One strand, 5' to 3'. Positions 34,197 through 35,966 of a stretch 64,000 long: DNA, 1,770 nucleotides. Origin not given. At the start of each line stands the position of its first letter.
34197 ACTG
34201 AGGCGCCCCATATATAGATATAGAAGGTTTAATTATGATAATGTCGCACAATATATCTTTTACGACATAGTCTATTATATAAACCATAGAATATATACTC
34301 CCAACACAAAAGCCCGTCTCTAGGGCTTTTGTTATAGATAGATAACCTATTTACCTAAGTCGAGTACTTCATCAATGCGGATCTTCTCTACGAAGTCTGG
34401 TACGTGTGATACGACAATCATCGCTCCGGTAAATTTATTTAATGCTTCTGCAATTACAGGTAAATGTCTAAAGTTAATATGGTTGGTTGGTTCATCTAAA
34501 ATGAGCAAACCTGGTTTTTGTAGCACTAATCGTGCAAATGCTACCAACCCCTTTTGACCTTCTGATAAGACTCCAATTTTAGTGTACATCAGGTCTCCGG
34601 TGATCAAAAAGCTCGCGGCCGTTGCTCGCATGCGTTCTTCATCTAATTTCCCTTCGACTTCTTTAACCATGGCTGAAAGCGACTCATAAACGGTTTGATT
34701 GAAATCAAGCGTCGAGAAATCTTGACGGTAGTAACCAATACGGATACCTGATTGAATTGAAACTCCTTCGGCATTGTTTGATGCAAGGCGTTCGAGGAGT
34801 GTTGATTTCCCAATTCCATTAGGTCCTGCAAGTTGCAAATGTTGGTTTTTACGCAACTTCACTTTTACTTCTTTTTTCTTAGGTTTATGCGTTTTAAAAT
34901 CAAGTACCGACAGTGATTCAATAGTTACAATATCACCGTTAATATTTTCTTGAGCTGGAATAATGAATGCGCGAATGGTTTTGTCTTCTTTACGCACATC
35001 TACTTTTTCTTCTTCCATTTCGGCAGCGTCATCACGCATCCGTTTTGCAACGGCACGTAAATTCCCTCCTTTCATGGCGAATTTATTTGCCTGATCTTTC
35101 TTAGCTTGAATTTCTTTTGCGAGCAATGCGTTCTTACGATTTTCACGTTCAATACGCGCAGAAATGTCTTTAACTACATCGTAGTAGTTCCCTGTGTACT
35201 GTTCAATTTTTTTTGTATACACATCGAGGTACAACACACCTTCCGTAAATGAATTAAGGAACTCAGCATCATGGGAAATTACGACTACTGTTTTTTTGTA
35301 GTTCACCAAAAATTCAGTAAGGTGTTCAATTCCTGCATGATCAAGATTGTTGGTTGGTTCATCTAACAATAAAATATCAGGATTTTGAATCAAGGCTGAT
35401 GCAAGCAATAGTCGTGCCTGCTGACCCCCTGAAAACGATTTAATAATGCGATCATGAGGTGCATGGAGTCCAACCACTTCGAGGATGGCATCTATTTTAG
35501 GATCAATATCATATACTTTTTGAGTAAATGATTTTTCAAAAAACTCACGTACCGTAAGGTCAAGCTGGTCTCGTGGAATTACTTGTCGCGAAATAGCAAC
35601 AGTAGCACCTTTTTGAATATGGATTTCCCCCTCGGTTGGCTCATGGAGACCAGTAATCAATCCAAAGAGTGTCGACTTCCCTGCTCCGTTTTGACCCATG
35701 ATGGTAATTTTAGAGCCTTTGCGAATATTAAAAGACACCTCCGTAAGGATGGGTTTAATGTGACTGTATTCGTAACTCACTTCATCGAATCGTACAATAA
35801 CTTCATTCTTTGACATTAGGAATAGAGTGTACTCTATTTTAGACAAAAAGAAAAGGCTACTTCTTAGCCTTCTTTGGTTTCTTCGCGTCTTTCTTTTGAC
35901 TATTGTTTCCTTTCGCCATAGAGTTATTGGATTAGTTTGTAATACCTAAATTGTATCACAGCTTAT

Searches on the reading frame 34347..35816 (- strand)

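Call 78: search_protein_families(library=pfam, proteins=[window:34347-35816:-], max_evalue=0.00001)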
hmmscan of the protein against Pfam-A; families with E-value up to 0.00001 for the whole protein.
window:34347-35816:- (489 aa): 6 families
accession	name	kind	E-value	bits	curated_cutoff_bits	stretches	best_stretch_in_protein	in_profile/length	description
PF00005.33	ABC_tran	-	4.4e-50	170.3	25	2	24-156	1-137/137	ABC transporter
PF13304.12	AAA_21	-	2.7e-18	67.5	27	1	126-188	236-304/304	AAA domain, putative AbiEii toxin, Type IV TA system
PF02463.25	SMC_N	-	2.2e-13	50.6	40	0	125-190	134-205/220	RecF/RecN/SMC N terminal domain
PF03193.22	RsgA_GTPase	-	2.2e-08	34.6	30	0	307-349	89-131/174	RsgA GTPase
PF13555.12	AAA_29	-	9.1e-08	32.2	27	0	29-51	17-39/61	P-loop containing region of AAA domain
PF13401.12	AAA_22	-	1.3e-06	29.2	27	0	324-417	5-65/130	AAA domain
